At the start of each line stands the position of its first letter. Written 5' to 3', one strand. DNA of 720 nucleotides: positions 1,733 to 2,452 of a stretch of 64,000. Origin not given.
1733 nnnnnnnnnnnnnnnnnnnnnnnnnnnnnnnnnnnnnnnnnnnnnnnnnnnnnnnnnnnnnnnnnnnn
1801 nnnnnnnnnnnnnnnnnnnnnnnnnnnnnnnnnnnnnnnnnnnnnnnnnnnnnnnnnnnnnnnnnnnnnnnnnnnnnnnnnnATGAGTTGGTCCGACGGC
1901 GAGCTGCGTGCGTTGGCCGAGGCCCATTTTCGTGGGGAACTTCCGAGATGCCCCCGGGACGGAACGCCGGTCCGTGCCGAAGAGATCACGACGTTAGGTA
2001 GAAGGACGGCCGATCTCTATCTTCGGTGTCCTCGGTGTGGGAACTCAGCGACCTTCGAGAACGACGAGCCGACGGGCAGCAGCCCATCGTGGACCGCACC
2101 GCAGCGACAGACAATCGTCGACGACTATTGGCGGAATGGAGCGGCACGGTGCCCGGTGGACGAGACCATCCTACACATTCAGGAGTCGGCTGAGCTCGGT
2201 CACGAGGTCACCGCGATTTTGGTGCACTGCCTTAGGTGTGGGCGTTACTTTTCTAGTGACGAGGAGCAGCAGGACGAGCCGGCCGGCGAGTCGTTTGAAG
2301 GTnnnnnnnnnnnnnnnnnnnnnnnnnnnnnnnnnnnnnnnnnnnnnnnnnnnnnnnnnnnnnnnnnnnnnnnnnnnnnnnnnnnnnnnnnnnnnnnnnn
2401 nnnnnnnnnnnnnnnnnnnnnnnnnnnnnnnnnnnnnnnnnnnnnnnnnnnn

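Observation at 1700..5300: Lower-GC islet between rplQ and a regulator gene: zinc-ribbon Ser/Thr kinase + DUF3800 + Mrr restriction enzyme (candidate defence island)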

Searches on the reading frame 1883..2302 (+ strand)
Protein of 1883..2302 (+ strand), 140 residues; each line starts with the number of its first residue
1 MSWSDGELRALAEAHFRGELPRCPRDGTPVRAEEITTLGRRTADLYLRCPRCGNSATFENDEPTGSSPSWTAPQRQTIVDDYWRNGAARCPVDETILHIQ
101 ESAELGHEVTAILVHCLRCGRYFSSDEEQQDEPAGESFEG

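Call 6: search_protein_families(library=pfam, proteins=[window:1883-2302:+], max_evalue=10)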
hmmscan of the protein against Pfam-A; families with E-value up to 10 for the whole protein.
seq(140 aa): 25 families
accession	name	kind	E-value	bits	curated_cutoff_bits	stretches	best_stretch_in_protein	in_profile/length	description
PF01907.25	Ribosomal_L37e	-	0.0013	19.1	27.6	1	37-56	6-25/53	Ribosomal protein L37e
PF00518.22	E6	-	0.013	16.4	27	1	103-138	61-96/110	Early Protein (E6)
PF14354.12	Lar_restr_allev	-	0.016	15.9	28.6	1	48-132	5-47/58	Restriction alleviation protein Lar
PF05207.18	Zn_ribbon_CSL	-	0.016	15.3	29.2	2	42-61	14-30/55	CSL zinc finger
PF18439.7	zf_UBZ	-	0.019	15.1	25.6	1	115-129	4-18/32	Ubiquitin-Binding Zinc Finger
PF24292.1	DUF7479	-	0.021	15.3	27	0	45-54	29-38/60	Domain of unknown function (DUF7479)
PF02591.20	Zn_ribbon_9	-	0.025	15.1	29.1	0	41-53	18-30/33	C4-type zinc ribbon domain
PF10122.14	Zn_ribbon_Com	-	0.025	14.5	22.9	2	44-54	21-32/52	Mu-like prophage protein Com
PF01155.25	HypA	-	0.032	14.7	28.9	1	100-128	57-85/112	Hydrogenase/urease nickel incorporation, metallochaperone, hypA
PF20719.2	Med16_C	-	0.037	14.7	21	0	100-127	68-94/123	Mediator complex subunit 16, C-terminal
PF13248.11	Zn_ribbon_3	-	0.05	13.5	27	1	47-56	3-12/26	zinc-ribbon domain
PF23451.1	Zn_ribbon_PaaD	-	0.055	13.6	27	1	41-67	9-34/53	PaaD zinc beta ribbon domain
PF13408.12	Zn_ribbon_recom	-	0.06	14.2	25.3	1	47-68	6-25/58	Recombinase zinc beta ribbon domain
PF08271.17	Zn_Ribbon_TF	-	0.067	13.2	29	1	48-65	2-18/43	TFIIB zinc-binding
PF12677.13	DUF3797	-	0.071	13.5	25.1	1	37-56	8-23/48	Domain of unknown function (DUF3797)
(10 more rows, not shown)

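Call 65: predict_structure(alignment_id=A6)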
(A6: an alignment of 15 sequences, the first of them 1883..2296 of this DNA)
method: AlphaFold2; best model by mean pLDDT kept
length: 138 residues; sequences in the alignment: 15
mean_pLDDT: 88.1   pTM: 0.76
mean pLDDT of the five models: 88.1, 86.1, 84.2, 84.1, 83.9
residues with pLDDT >= 90: 97; 70-90: 25; 50-70: 15; < 50: 1
segments of 3 or more residues with pLDDT < 50: none
pLDDT, mean of each block of 10 residues (from residue 1): 92 95 96 92 95 95 72 93 95 93 85 92 77 54
secondary structure, 60 per line:
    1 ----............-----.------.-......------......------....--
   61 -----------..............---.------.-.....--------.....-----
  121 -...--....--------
elements in order: H5-16 E31-36 E43-48 E55-58 H72-85 E98-102 E111-115 E122-124 H127-130

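Call 69: fold_search(model_id=the predicted structure, library=pdb)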
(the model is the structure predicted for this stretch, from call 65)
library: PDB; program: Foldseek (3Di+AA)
matches with E <= 10: 605; with E <= 0.001: 0
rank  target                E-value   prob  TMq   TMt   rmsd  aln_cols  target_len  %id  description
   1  1twa_I                6.6e-03  0.77  0.22  0.24  14.2       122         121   16  RNA polymerase II complexed with ATP (released 2004-11-16)
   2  1i6h_I                9.3e-03  0.77  0.21  0.23  13.9       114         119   14  RNA POLYMERASE II ELONGATION COMPLEX (released 2001-04-23)
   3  8hyj_I                9.3e-03  0.69  0.19  0.25  19.7       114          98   13  A cryo-EM structure of KTF1-bound polymerase V transcription elongation complex (released 2023-06-21)
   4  8him_I                1.0e-02  0.80  0.20  0.27  20.6       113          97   14  A cryo-EM structure of B. oleracea RNA polymerase V elongation complex at 2.73 Angstrom (released 2023-03-22)
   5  7eu0_I                1.2e-02  0.75  0.21  0.25  21.7       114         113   14  The cryo-EM structure of A. thaliana Pol IV-RDR2 backtracked complex (released 2021-12-29)
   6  3how_I                1.4e-02  0.63  0.20  0.24  14.6       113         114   16  Complete RNA polymerase II elongation complex III with a T-U mismatch and a frayed RNA 3'-uridine (released 2009-07-28)
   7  1r5u_I                1.5e-02  0.66  0.20  0.23  14.4       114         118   14  RNA POLYMERASE II TFIIB COMPLEX (released 2004-02-17)
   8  3cqz_I                3.3e-02  0.60  0.23  0.25  14.0       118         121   14  Crystal structure of 10 subunit RNA polymerase II in complex with the inhibitor alpha-amanitin (released 2008-07-22)
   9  5flm_I                3.3e-02  0.51  0.21  0.25  14.7       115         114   11  Structure of transcribing mammalian RNA polymerase II (released 2016-01-20)
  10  8u9r_I                4.3e-02  0.51  0.21  0.25  14.3       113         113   16  STRUCTURAL BASIS OF TRANSCRIPTION: RNA POLYMERASE II SUBSTRATE BINDING AND METAL COORDINATION USING A FREE-ELECTRON LA (released 2024-09-18)
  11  3i4n_I                6.1e-02  0.30  0.19  0.22  14.9       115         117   16  8-oxoguanine containing RNA polymerase II elongation complex E (released 2009-09-08)
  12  2p7l_E                6.1e-02  0.28  0.20  0.21  14.2       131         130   11  Crystal structure of monoclinic form of genomically encoded fosfomycin resistance protein, FosX, from Listeria monocyt (released 2007-07-17)
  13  2p7q_C                6.5e-02  0.18  0.18  0.19  14.0       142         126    8  Crystal structure of E126Q mutant of genomically encoded fosfomycin resistance protein, FosX, from Listeria monocytoge (released 2007-07-17)
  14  2p7q_A                7.2e-02  0.28  0.21  0.21  14.5       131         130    8  Crystal structure of E126Q mutant of genomically encoded fosfomycin resistance protein, FosX, from Listeria monocytoge (released 2007-07-17)
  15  2p7m_A                9.6e-02  0.21  0.19  0.20  14.2       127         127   10  Crystal structure of monoclinic form of genomically encoded fosfomycin resistance protein, FosX, from Listeria monocyt (released 2007-07-17)
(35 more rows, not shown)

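Call 79: search_protein_representatives(alignment_id=A6)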
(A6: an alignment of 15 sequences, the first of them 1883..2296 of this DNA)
Query: 15 sequences, 137 profile positions. Proteins with E-value up to 0.001 (for the whole library): 407; up to 1e-10: 145; up to 1e-30: 10. The best 150 are listed.
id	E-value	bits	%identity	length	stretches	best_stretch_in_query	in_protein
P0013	4.5e-49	181.8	-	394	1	2-137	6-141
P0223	2.7e-48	179.3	-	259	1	1-133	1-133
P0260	1.2e-46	174.0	-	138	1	2-132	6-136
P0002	3.1e-44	166.2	-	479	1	1-137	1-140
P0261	3.2e-42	159.6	-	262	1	1-130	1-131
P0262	1.2e-40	154.6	-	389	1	2-137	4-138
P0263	7.7e-38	145.5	-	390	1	3-137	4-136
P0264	1.5e-34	134.8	-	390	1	2-128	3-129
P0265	2.3e-32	127.7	-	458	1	3-127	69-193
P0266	2.8e-31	124.2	-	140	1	2-133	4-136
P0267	4.1e-30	120.4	-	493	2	2-130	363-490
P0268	1.9e-29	118.2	-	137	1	5-133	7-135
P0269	7.1e-29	116.4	-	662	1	3-137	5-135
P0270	2.2e-28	114.8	-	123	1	1-123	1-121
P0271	2.0e-27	111.8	-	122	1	2-99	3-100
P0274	2.2e-26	108.4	-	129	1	2-127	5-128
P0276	2.9e-26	108.0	-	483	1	3-128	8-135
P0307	1.1e-18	83.4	-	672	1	5-124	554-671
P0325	3.2e-16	75.4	-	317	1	66-135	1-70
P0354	8.6e-14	67.6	-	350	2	69-122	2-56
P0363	3.3e-13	65.7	-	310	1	68-126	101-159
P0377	2.7e-12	62.7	-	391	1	4-122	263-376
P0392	1.7e-11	60.1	-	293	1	69-121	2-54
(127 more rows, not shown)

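Call 80: search_protein_families(library=pfam, proteins=[P0267, P0269, P0276, P0265, P0307, P0325, P0354, P0363, P0377, P0392], max_evalue=0.001)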
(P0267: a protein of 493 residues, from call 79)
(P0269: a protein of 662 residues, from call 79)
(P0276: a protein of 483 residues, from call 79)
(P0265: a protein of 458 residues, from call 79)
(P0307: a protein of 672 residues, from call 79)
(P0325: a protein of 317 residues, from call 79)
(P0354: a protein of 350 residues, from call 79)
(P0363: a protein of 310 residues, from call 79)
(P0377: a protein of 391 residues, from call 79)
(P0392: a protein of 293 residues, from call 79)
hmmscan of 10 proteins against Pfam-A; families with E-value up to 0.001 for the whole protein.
P0267 (493 aa): 0 families

P0269 (662 aa): 3 families
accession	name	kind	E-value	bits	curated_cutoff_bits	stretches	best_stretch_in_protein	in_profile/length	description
PF00069.31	Pkinase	-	2.2e-40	139.2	31.7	1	139-347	1-203/263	Protein kinase domain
PF07714.23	PK_Tyr_Ser-Thr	-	3.6e-29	102.3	23.1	1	141-342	3-206/258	Protein tyrosine and serine/threonine kinase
PF01636.29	APH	-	0.00083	19.6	23.2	0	253-274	165-186/239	Phosphotransferase enzyme family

P0276 (483 aa): 4 families
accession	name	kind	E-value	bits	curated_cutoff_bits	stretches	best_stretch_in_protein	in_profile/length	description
PF00069.31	Pkinase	-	2e-43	149.2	31.7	1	151-347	3-198/263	Protein kinase domain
PF07714.23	PK_Tyr_Ser-Thr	-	2.4e-31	109.5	23.1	1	152-349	4-208/258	Protein tyrosine and serine/threonine kinase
PF01636.29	APH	-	9.1e-07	29.3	23.2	0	166-262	16-108/239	Phosphotransferase enzyme family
PF17667.7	Pkinase_fungal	-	1.1e-05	24.8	24.1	1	245-318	286-365/387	Fungal protein kinase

P0265 (458 aa): 2 families
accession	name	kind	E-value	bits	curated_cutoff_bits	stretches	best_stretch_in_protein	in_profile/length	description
PF00069.31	Pkinase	-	1.8e-43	149.3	31.7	1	209-410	2-198/263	Protein kinase domain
PF07714.23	PK_Tyr_Ser-Thr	-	1.5e-29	103.5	23.1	1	212-411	5-207/258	Protein tyrosine and serine/threonine kinase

P0307 (672 aa): 3 families
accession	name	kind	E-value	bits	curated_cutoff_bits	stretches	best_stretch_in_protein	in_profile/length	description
PF00069.31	Pkinase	-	1.6e-18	67.5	31.7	1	375-523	102-258/263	Protein kinase domain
PF07714.23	PK_Tyr_Ser-Thr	-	3.8e-13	49.8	23.1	1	367-526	98-258/258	Protein tyrosine and serine/threonine kinase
PF13717.11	Zn_ribbon_4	-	0.00028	21.2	30.3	0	570-585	3-18/36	zinc-ribbon domain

P0325 (317 aa): 4 families
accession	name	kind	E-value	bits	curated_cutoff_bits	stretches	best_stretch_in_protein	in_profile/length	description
PF00069.31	Pkinase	-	1.2e-41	143.3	31.7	1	76-269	1-193/263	Protein kinase domain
PF07714.23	PK_Tyr_Ser-Thr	-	1.7e-27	96.8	23.1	1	80-268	5-199/258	Protein tyrosine and serine/threonine kinase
PF01636.29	APH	-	1.5e-05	25.3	23.2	0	187-218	167-199/239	Phosphotransferase enzyme family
PF17667.7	Pkinase_fungal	-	2e-05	24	24.1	1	170-243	287-364/387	Fungal protein kinase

P0354 (350 aa): 0 families

P0363 (310 aa): 0 families

P0377 (391 aa): 1 family
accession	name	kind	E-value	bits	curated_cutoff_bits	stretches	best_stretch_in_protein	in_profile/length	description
PF18165.6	pP_pnuc_1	-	1.5e-13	50.9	26.3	1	106-227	6-132/133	Predicted pPIWI-associating nuclease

P0392 (293 aa): 0 families

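Call 82: find_encoding_contigs(protein=P0274, flank=5000, max_places=4)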
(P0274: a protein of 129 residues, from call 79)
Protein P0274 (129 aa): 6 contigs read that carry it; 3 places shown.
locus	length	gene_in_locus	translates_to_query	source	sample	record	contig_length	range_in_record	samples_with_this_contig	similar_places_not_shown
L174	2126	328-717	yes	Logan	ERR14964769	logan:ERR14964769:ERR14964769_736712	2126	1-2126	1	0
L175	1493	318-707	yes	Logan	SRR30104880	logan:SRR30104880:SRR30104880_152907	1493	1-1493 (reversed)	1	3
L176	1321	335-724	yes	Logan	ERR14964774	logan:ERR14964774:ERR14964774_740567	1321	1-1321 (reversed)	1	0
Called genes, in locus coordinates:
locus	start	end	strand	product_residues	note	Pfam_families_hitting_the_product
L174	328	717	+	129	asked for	-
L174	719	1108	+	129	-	-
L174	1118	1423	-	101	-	-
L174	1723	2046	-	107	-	-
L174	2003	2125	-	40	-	?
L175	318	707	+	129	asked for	-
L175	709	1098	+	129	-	-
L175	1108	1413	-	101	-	-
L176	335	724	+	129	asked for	-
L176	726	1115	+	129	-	-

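Call 99: search_dna_similar(query=window:1883-2296:+, collection=plasmids, mode=protein, max_evalue=0.001, max_rows=20)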
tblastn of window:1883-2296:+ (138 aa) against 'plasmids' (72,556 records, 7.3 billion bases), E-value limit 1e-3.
No match.

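Call 100: search_dna_similar(query=window:1883-2296:+, collection=phages, mode=protein, max_evalue=0.001, max_rows=20)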
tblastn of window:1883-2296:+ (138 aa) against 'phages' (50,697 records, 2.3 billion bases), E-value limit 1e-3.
No match.

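Call 101: search_protein_families(library=pfam, proteins=[L174:719-1108:+, L174:1118-1423:-, L174:1723-2046:-, P0267, P0354, P0363], max_evalue=1)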
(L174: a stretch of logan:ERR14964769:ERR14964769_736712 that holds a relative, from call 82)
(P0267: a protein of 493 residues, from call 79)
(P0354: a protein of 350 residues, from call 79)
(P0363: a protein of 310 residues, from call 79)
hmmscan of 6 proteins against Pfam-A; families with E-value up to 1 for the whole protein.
L174:719-1108:+ (129 aa): 1 family
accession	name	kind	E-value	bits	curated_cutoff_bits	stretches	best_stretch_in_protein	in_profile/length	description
PF14882.11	INT_rpt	-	0.14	12.8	26.5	1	84-102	22-40/55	Integrase repeat unit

L174:1118-1423:- (101 aa): 0 families

L174:1723-2046:- (107 aa): 0 families

P0267 (493 aa): 5 families
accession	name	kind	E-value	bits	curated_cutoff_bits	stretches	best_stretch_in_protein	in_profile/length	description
PF10238.14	Eapp_C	-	0.0064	17.1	25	1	51-154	24-120/134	E2F-associated phosphoprotein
PF07820.17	TraC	-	0.029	15.2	27.7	1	194-235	18-58/88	TraC-like protein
PF01155.25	HypA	-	0.052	14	28.9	1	137-168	66-97/112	Hydrogenase/urease nickel incorporation, metallochaperone, hypA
PF24042.1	DUF7351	-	0.077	13.2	31.2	1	381-417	66-104/177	Domain of unknown function (DUF7351)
PF07191.17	Zn_ribbon_6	-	0.097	13.1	25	0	143-166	2-25/67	Double zinc ribbon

P0354 (350 aa): 12 families
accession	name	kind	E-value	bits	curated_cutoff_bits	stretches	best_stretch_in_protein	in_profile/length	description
PF14354.12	Lar_restr_allev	-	0.0096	16.6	28.6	1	49-98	5-33/58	Restriction alleviation protein Lar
PF13248.11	Zn_ribbon_3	-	0.04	13.8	27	0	49-55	4-10/26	zinc-ribbon domain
PF12773.13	DZR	-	0.093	13.4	27.3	0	38-63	18-40/45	Double zinc ribbon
PF01873.23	eIF-5_eIF-2B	-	0.098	13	27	1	73-122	71-116/117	Domain found in IF2B/IF5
PF12677.13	DUF3797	-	0.24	11.8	25.1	0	88-97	11-20/48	Domain of unknown function (DUF3797)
PF03119.21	DNA_ligase_ZBD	-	0.29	11.5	25.8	1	92-102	1-11/27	NAD-dependent DNA ligase C4 zinc finger domain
PF06676.16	DUF1178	-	0.35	11.7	31.6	1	82-107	24-49/147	Protein of unknown function (DUF1178)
PF10122.14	Zn_ribbon_Com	-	0.68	9.9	22.9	0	38-55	15-32/52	Mu-like prophage protein Com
PF18551.6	TackOD1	-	0.75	9.8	32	0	47-122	88-155/188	Thaumarchaeal output domain 1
PF23451.1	Zn_ribbon_PaaD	-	0.84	9.8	27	0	87-105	11-29/53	PaaD zinc beta ribbon domain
PF07191.17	Zn_ribbon_6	-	0.89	10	25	0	92-121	2-23/67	Double zinc ribbon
PF13824.12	zf-Mss51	-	0.99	10.1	27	0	93-121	2-21/55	Zinc-finger of mitochondrial splicing suppressor 51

P0363 (310 aa): 3 families
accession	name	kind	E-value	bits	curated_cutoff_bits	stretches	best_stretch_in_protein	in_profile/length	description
PF24217.1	DUF7436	-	0.017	15.5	34.2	1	210-304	52-147/153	Family of unknown function (DUF7436)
PF15606.11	Ntox34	-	0.16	12.6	25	1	106-142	23-63/80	Bacterial toxin 34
PF02591.20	Zn_ribbon_9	-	0.19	12.3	29.1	1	133-154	12-31/33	C4-type zinc ribbon domain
